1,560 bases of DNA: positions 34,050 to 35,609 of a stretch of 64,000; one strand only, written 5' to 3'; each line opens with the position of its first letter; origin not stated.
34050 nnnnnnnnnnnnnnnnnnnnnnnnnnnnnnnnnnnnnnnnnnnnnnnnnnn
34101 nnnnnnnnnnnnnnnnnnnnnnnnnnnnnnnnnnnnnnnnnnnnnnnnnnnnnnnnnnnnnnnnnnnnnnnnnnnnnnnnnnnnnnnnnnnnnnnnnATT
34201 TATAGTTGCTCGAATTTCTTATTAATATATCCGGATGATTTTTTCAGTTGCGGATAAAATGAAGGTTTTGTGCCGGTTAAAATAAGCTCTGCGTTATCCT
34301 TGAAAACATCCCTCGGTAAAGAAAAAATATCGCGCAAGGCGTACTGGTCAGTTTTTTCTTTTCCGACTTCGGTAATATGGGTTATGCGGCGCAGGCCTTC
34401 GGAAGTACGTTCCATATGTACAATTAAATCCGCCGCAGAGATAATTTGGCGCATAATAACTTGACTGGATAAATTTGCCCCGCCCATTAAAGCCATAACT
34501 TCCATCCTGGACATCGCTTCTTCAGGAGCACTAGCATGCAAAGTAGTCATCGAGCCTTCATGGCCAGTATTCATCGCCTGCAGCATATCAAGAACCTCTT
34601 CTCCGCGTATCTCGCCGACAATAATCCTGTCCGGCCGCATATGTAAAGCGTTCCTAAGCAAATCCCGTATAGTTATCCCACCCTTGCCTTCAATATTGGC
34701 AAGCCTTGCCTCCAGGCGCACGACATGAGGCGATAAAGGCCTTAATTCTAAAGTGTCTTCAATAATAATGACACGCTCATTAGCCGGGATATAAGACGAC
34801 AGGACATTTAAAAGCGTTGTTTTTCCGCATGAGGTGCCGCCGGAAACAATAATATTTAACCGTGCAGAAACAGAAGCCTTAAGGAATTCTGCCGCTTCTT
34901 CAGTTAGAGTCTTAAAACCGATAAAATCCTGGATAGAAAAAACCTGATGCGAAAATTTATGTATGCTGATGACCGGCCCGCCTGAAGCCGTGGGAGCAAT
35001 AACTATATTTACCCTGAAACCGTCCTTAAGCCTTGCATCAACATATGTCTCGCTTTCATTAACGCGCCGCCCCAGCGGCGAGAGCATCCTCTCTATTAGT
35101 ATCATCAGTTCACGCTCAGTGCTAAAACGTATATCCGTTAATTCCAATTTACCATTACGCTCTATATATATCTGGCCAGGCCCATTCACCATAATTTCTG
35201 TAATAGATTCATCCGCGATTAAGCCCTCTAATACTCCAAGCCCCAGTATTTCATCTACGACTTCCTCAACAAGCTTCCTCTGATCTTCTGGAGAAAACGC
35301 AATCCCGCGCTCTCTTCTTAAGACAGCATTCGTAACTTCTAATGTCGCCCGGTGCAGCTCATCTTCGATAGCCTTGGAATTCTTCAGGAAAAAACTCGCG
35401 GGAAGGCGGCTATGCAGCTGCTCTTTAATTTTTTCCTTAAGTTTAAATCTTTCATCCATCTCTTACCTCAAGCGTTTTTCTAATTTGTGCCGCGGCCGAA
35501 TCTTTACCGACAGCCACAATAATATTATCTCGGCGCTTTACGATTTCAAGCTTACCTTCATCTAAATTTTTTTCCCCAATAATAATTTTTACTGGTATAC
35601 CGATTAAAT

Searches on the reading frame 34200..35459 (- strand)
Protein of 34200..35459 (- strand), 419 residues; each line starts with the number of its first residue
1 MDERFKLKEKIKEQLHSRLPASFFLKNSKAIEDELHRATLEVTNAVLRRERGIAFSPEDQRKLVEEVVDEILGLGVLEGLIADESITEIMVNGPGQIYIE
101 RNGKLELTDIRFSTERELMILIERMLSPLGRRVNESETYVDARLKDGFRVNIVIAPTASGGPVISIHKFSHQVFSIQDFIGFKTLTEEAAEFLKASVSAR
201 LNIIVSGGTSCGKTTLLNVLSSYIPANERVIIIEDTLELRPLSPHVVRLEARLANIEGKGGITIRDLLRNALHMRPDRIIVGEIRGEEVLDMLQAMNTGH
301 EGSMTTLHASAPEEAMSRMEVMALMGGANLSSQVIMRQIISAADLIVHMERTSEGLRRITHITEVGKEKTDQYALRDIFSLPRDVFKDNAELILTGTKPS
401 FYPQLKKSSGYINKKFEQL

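Call 67: search_protein_families(library=pfam, proteins=[window:34200-35459:-], max_evalue=0.00001)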
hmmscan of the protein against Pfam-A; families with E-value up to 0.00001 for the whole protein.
window:34200-35459:- (419 aa): 1 family
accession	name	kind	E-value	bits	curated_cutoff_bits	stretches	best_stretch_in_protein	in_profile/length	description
PF00437.27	T2SSE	-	5.9e-55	186.9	24.9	1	74-336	5-273/370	Type II/IV secretion system protein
